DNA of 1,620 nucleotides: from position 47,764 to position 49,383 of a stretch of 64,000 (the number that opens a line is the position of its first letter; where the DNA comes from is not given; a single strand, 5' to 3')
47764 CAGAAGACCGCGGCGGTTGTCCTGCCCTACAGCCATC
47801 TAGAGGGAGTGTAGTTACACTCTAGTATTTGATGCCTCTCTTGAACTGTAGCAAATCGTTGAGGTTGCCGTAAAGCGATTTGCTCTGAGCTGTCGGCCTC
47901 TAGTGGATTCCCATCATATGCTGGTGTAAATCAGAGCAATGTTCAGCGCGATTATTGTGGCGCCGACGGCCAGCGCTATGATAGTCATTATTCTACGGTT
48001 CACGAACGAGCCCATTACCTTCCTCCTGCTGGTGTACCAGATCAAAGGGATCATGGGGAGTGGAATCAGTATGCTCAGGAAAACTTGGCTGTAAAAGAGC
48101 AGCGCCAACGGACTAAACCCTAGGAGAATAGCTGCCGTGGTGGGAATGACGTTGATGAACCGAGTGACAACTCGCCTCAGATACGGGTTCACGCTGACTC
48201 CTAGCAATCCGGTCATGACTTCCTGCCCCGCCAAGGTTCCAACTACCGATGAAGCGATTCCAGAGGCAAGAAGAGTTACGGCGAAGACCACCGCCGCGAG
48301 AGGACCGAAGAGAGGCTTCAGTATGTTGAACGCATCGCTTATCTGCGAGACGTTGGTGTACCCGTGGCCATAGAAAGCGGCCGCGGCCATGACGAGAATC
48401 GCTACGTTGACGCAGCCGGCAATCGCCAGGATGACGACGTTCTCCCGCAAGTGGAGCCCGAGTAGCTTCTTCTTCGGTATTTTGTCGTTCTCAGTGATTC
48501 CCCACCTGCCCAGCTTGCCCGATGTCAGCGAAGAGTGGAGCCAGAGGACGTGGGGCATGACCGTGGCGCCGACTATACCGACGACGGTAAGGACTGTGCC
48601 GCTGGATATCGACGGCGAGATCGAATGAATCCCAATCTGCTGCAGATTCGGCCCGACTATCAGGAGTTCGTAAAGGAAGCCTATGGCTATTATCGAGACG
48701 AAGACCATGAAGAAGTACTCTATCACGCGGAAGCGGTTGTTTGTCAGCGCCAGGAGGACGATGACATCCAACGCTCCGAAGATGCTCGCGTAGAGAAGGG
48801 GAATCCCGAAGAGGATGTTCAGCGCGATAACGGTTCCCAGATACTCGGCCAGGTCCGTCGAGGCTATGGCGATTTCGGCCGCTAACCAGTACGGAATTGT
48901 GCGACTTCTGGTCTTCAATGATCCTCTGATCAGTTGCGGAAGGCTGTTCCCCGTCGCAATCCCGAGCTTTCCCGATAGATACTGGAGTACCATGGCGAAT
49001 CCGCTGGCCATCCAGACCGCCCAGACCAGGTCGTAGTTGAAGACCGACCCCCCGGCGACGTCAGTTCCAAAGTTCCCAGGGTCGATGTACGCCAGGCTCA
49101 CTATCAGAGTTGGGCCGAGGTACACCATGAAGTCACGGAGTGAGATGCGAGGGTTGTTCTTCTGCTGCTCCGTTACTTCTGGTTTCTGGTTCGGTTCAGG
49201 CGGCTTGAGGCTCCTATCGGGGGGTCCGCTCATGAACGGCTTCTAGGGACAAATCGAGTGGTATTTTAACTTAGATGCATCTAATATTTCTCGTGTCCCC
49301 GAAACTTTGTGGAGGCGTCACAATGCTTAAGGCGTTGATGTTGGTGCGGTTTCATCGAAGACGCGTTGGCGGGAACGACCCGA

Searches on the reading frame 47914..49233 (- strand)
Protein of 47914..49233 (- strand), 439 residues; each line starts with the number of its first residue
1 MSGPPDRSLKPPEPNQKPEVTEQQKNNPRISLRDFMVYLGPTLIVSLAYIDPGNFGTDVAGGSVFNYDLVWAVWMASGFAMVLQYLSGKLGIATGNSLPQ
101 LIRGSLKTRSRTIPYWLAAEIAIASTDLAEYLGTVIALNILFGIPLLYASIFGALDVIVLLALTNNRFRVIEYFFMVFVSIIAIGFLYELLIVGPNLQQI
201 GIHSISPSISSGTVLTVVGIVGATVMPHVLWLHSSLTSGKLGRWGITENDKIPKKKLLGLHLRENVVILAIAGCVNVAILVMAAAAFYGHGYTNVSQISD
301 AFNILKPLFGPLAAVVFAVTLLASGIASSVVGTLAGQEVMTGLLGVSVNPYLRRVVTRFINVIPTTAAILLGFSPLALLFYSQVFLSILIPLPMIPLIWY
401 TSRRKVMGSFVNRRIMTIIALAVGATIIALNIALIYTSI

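Call 36: find_related_loci(query=window:47914-49233:-, collection=genome_contigs, flank=8000)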
Query window:47914-49233:- (439 aa) in genome_contigs; peptide patterns used: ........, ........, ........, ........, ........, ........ (x = any residue, [..] = any of these).
109 stretches matched a pattern; 22 encode a relative of the query (tblastn E <= 1e-3); 20 distinct loci.
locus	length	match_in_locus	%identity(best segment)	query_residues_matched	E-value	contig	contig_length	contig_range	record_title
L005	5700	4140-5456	85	1-439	0e+0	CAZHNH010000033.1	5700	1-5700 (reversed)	MAG TPA_asm: uncultured Nitrosopumilales archaeon isolate SRP140028_co1_624 genome assembly, contig: k141_6782294, whole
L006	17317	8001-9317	86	1-439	0e+0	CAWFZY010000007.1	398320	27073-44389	MAG: uncultured Nitrososphaerota archaeon isolate MFD09222.bin.2.69 genome assembly, contig: contig_97845, whole genome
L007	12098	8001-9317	83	1-439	0e+0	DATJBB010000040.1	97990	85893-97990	MAG TPA_asm: Nitrososphaerales archaeon isolate SMAG_U15343 k141_4416453, whole genome shotgun sequence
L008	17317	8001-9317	82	1-439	0e+0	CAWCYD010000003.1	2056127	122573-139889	MAG: uncultured archaeon isolate MFD09222.bin.2.165 genome assembly, contig: contig_77750, whole genome shotgun sequence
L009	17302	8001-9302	84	6-439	0e+0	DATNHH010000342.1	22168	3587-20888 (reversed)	MAG TPA_asm: Nitrososphaerales archaeon isolate SMAG_U11342 k141_329925, whole genome shotgun sequence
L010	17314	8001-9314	83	2-439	0e+0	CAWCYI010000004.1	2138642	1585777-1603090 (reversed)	MAG: uncultured Nitrososphaerota archaeon isolate MFD09222.bin.2.173 genome assembly, contig: contig_60674, whole genome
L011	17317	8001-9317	81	1-439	0e+0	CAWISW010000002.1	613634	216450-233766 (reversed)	MAG: uncultured Nitrososphaerota archaeon isolate MFD09222.bin.2.175 genome assembly, contig: contig_78562, whole genome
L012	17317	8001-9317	80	1-439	0e+0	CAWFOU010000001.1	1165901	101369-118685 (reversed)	MAG: uncultured archaeon isolate MFD05512.bin.2.38 genome assembly, contig: contig_14696, whole genome shotgun sequence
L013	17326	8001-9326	77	1-439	0e+0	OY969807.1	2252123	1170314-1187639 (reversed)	MAG: uncultured Nitrososphaerota archaeon isolate MFD05580.bin.1.78 genome assembly, chromosome: 1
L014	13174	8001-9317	76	1-439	0e+0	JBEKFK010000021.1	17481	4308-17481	MAG: Nitrososphaerales archaeon isolate SPRUCE 228 SPRUCE_228_21, whole genome shotgun sequence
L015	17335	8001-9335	77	1-439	0e+0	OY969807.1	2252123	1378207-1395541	MAG: uncultured Nitrososphaerota archaeon isolate MFD05580.bin.1.78 genome assembly, chromosome: 1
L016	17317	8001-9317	76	1-439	0e+0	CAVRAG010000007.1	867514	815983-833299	MAG: uncultured Nitrososphaerota archaeon isolate MFD00008.bin.2.90 genome assembly, contig: contig_33, whole genome sho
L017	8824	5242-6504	77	18-439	0e+0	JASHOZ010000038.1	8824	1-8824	MAG: Nitrososphaerales archaeon isolate JOPF036 JOPF_NEAR_contig_750928, whole genome shotgun sequence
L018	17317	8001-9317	76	1-439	0e+0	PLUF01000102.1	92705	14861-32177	MAG: Candidatus Gagatemarchaeum stordalenia isolate bog_1369 73.20120700_S1D.104_contig_18606, whole genome shotgun sequ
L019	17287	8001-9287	75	10-439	0e+0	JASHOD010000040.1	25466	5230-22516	MAG: Nitrososphaerales archaeon isolate JOPF014 JOPF_NEAR_contig_415283, whole genome shotgun sequence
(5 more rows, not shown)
